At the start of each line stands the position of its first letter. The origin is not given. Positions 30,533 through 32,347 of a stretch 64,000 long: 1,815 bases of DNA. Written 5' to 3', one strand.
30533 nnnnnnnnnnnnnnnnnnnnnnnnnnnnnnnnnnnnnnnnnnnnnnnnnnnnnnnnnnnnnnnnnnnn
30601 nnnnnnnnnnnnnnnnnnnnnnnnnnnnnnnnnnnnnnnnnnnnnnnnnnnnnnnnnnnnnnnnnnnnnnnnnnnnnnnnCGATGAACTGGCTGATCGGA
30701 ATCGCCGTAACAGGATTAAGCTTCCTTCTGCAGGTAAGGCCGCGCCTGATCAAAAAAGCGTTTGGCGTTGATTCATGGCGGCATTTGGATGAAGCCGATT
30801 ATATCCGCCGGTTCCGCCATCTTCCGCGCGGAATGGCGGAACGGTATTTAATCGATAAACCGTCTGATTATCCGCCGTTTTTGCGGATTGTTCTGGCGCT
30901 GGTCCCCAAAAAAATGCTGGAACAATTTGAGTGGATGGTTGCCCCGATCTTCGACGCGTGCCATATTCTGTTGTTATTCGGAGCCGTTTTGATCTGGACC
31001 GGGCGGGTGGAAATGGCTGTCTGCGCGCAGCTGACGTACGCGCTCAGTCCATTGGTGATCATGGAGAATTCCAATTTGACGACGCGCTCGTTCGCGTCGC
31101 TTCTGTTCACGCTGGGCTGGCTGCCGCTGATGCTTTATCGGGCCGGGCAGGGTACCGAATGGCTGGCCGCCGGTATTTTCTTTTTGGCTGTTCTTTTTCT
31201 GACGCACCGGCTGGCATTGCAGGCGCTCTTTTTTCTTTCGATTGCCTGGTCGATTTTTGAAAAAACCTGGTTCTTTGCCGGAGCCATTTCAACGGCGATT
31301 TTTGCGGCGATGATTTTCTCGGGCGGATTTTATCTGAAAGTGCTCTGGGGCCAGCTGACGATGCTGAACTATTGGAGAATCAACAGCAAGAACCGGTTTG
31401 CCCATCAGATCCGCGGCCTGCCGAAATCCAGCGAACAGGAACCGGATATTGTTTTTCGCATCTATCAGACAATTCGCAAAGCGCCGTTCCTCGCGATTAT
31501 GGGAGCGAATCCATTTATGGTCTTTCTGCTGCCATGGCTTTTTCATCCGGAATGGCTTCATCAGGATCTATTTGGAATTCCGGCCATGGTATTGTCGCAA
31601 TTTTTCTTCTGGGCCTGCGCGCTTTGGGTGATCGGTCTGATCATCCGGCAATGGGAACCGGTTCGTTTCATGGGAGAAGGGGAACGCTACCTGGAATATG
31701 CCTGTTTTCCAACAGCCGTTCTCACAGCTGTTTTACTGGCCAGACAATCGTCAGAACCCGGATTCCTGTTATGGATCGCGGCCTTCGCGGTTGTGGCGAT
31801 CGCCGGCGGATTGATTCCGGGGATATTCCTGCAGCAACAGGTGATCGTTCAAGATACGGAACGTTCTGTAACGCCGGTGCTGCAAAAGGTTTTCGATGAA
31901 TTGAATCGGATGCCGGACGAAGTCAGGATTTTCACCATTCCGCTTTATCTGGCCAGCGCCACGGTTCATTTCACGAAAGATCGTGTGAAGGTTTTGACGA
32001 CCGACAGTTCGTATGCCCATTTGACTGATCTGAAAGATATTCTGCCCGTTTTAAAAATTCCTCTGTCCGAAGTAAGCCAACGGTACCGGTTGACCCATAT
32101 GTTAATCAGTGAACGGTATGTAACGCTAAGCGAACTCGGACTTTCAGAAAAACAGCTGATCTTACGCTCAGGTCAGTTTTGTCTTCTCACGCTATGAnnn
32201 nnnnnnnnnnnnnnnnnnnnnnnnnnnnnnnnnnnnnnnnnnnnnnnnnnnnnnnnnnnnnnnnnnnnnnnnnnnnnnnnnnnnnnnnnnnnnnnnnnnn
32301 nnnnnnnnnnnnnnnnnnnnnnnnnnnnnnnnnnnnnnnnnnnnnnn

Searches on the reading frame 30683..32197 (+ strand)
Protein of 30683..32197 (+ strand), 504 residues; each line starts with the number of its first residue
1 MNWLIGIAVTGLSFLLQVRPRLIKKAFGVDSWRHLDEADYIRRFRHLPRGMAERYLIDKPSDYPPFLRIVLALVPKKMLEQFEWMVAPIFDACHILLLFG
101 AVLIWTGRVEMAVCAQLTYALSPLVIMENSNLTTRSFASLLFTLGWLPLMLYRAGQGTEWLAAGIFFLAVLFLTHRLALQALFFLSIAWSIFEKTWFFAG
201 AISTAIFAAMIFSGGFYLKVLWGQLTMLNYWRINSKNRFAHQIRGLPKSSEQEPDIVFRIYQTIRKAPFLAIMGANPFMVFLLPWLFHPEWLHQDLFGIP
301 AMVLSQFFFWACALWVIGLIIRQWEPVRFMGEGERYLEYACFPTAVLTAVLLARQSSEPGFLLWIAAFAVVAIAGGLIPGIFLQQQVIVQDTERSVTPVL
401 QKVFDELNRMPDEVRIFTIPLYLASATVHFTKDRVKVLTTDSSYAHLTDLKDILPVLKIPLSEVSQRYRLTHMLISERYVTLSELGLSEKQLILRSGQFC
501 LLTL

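Call 9: search_protein_families(library=pfam, proteins=[window:30683-32197:+], max_evalue=0.001)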
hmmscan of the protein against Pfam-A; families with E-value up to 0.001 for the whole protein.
window:30683-32197:+ (504 aa): 0 families

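Call 58: search_protein_families(library=pfam, proteins=[window:30683-32197:+], max_evalue=0.1)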
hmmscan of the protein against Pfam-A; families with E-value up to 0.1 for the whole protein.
window:30683-32197:+ (504 aa): 0 families

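Call 60: find_homologous_proteins(query=window:30683-32194:+, max_evalue=1e-10)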
Query window:30683-32194:+ (504 aa): 62 proteins with E <= 1e-10 among 8000 candidates.
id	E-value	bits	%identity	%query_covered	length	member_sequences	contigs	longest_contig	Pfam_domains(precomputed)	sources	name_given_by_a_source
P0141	0.0e+0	1134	100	100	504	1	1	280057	-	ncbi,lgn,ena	-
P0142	5.7e-215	733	64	100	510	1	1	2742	-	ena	-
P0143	6.0e-211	720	64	99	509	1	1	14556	-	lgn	-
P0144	1.0e-187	643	59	100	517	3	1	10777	-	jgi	jgi:hypothetical protein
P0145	4.7e-147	509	46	100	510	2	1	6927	-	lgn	-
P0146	4.2e-145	502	46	99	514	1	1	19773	-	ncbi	ncbi:MAG: hypothetical protein ABH836_07070 [Candidatus Omnitrophota bacterium]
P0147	4.8e-145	502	46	100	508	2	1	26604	-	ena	-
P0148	2.0e-144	500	46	100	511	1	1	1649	-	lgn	-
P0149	3.4e-142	493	46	100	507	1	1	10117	-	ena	-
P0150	1.4e-141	491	45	100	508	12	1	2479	-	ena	-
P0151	3.7e-140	486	47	99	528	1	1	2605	-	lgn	-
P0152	5.3e-139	482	47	100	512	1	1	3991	-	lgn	-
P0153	5.6e-136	472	43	99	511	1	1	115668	-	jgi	jgi:hypothetical protein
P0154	6.6e-136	472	47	97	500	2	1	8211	-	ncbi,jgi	-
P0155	1.3e-135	471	44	100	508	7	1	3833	-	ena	-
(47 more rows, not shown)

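Call 69: predict_structure(alignment_id=A3)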
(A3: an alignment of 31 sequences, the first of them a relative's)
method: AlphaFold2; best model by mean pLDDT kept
length: 504 residues; sequences in the alignment: 31
mean_pLDDT: 91.4   pTM: 0.90
mean pLDDT of the five models: 91.4, 91.2, 91.1, 89.9, 89.9
residues with pLDDT >= 90: 350; 70-90: 144; 50-70: 10; < 50: 0
segments of 3 or more residues with pLDDT < 50: none
pLDDT, mean of each block of 10 residues (from residue 1): 97 95 80 89 91 90 91 92 91 98 97 98 93 89 97 93 98 89 95 95 97 93 90 81 74 71 78 93 96 91 95 96 88 92 98 94 97 95 91 86 96 94 90 94 85 87 94 93 90 95 95
secondary structure, 60 per line:
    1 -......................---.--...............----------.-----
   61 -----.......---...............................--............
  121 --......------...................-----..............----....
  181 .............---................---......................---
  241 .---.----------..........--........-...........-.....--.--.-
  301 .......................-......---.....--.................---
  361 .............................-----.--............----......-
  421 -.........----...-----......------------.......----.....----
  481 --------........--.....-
elements in order: H2-23 H30-44 H66-72 H76-106 H109-120 H123-128 H135-153 H159-172 H177-193 H197-212 H216-237 H256-265 H268-275 H277-287 H289-293 H301-323 H325-330 H334-338 H341-357 H361-389 H398-409 E414-419 H422-430 E435-437 H443-448 H461-467 E472-476 E492-496 E499-503
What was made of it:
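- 30683..32197 (+): ArnT-fold GT-C glycosyltransferase of a family with no Pfam model ('mem504'). The membrane enzyme genetically tied to the 44389 clade. AF2 pLDDT 91.4 (call 69).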

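Call 72: fold_search(model_id=the predicted structure, library=pdb)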
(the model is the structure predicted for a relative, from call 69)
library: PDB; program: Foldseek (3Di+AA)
matches with E <= 10: 308; with E <= 0.001: 24
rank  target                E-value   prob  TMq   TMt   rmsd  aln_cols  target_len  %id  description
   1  5f15                  5.6e-07  1.00  0.53  0.50  10.5       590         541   12  Crystal Structure of ArnT from Cupriavidus metallidurans bound to Undecaprenyl phosphate (released 2016-02-17)
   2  5ezm                  1.1e-06  1.00  0.56  0.54  10.4       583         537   12  Crystal Structure of ArnT from Cupriavidus metallidurans in the apo state (released 2016-02-17)
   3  6s7t_A                1.3e-06  1.00  0.54  0.41  15.6       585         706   10  Cryo-EM structure of human oligosaccharyltransferase complex OST-B (released 2019-12-18)
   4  6s7o_A                1.7e-06  1.00  0.58  0.47  12.7       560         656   11  Cryo-EM structure of human oligosaccharyltransferase complex OST-A (released 2019-12-18)
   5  8pn9_A                2.2e-06  1.00  0.59  0.47  13.7       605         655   10  Structure of human oligosaccharyltransferase OST-A complex bound to NGI-1 (released 2024-05-08)
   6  9n9j_I                3.1e-06  1.00  0.60  0.45  12.1       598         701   10  Structure of a GRP94 folding intermediate engaged with a CCDC134- and FKBP11-bound secretory translocon (released 2025-11-19)
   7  8b6l_I                3.3e-06  1.00  0.55  0.43  17.3       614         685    9  Subtomogram average of the human Sec61-TRAP-OSTA-translocon (released 2022-12-07)
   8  7oci_F                4.9e-06  1.00  0.55  0.45  11.3       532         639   10  Cryo-EM structure of yeast Ost6p containing oligosaccharyltransferase complex (released 2022-02-16)
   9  6ezn_F                1.0e-05  1.00  0.59  0.47  13.1       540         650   11  Cryo-EM structure of the yeast oligosaccharyltransferase (OST) complex (released 2018-01-17)
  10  7zli_A                1.1e-05  1.00  0.57  0.46   9.5       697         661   11  Cryo-EM structure of C-mannosyltransferase CeDPY19, in complex with Dol25-P-Man and bound to CMT2-Fab and anti-Fab nan (released 2023-01-11)
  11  7zlh_A                1.3e-05  1.00  0.59  0.48  11.8       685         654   12  Cryo-EM structure of C-mannosyltransferase CeDPY19, in apo state, bound to CMT2-Fab and anti-Fab nanobody (released 2023-01-11)
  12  9s6u_A                1.4e-05  1.00  0.47  0.44   8.2       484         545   13  Ternary cryo-EM structure of human ALG9 with Dol25-PP-GlcNAc2Man8, Dol25-P-Man and Fab (released 2026-03-18)
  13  6gxc_A                2.7e-05  1.00  0.53  0.40   9.1       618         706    9  Bacterial oligosaccharyltransferase PglB in complex with an inhibitory peptide and a reactive lipid-linked oligosaccha (released 2018-11-14)
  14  9s6s_A                2.8e-05  1.00  0.43  0.41   8.8       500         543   12  Ternary cryo-EM structure of human ALG9 with Dol25-PP-GlcNAc2Man6, Dol25-P-Man and Fab (released 2026-03-18)
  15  8age_A                3.2e-05  1.00  0.60  0.49  10.9       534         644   10  Structure of yeast oligosaccharylransferase complex with acceptor peptide bound (released 2022-12-07)
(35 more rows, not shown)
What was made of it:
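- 30683..32197 (+): Top Foldseek hit is ArnT 5f15 (E 5.6e-7, TM 0.53) (call 72).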
